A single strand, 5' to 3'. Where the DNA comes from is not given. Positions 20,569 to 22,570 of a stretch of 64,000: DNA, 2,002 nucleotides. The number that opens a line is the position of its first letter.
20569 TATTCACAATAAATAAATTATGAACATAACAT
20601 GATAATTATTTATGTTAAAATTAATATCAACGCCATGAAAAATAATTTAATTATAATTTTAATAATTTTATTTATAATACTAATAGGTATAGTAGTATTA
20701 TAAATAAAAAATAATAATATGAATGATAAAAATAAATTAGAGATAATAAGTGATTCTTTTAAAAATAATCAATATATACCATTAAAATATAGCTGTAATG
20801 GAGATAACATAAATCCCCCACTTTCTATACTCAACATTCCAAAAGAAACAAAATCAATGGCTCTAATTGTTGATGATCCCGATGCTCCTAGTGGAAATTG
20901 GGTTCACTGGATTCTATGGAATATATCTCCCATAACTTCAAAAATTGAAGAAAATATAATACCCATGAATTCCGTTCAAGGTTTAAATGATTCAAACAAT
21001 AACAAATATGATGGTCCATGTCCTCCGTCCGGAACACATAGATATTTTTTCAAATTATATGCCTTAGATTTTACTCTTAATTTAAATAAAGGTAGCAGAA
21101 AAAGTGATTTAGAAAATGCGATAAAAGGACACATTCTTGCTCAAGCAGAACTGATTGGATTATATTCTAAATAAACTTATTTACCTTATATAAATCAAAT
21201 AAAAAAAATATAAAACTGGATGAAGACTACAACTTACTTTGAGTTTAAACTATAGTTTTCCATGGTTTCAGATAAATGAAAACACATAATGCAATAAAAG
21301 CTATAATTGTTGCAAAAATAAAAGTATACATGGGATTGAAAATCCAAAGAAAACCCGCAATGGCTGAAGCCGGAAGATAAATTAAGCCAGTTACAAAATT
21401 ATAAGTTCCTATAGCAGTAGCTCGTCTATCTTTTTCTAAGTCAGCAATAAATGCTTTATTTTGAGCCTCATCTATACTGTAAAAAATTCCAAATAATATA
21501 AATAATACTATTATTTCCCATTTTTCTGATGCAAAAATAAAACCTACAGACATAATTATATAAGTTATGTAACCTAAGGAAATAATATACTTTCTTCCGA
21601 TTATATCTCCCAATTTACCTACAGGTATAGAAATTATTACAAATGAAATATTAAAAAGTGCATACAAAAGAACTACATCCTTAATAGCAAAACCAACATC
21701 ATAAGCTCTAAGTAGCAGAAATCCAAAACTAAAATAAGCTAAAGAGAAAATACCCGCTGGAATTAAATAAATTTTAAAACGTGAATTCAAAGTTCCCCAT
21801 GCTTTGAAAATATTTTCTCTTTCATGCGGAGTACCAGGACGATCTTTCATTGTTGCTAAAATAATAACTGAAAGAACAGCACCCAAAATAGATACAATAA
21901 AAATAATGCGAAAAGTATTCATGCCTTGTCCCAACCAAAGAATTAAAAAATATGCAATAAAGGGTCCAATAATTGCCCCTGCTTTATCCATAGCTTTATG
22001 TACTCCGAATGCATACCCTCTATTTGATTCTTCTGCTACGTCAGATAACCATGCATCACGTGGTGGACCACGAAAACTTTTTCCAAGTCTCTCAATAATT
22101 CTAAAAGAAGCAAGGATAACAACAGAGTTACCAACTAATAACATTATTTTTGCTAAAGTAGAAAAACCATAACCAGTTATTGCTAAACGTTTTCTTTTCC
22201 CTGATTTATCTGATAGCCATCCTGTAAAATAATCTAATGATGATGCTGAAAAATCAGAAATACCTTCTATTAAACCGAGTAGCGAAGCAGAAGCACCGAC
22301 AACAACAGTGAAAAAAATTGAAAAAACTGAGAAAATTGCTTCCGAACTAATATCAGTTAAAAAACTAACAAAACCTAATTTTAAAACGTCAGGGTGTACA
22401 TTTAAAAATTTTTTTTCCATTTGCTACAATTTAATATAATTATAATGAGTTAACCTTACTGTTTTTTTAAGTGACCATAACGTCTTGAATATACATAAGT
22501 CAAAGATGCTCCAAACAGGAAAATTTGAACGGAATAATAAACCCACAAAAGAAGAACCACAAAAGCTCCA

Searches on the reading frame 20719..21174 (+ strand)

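Call 5: search_protein_families(library=pfam, proteins=[window:20719-21174:+])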
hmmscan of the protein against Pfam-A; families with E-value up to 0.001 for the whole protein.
window:20719-21174:+ (151 aa): 1 family
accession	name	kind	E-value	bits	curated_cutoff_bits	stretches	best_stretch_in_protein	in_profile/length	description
PF01161.25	PBP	-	3.2e-42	144.5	24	1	20-149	2-135/135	Phosphatidylethanolamine-binding protein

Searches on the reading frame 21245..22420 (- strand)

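Call 5: search_protein_families(library=pfam, proteins=[window:21245-22420:-])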
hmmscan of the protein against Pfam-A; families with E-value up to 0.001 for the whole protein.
window:21245-22420:- (391 aa): 3 families
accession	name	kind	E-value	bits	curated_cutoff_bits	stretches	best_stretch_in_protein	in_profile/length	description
PF07690.21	MFS_1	-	2e-37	129.4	33.4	2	16-236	2-225/347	Major Facilitator Superfamily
PF13347.12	MFS_2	-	3.7e-06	26.2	27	1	24-324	11-338/427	MFS/sugar transport protein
PF00083.30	Sugar_tr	-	8e-05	22.1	22.3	1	63-191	63-191/452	Sugar (and other) transporter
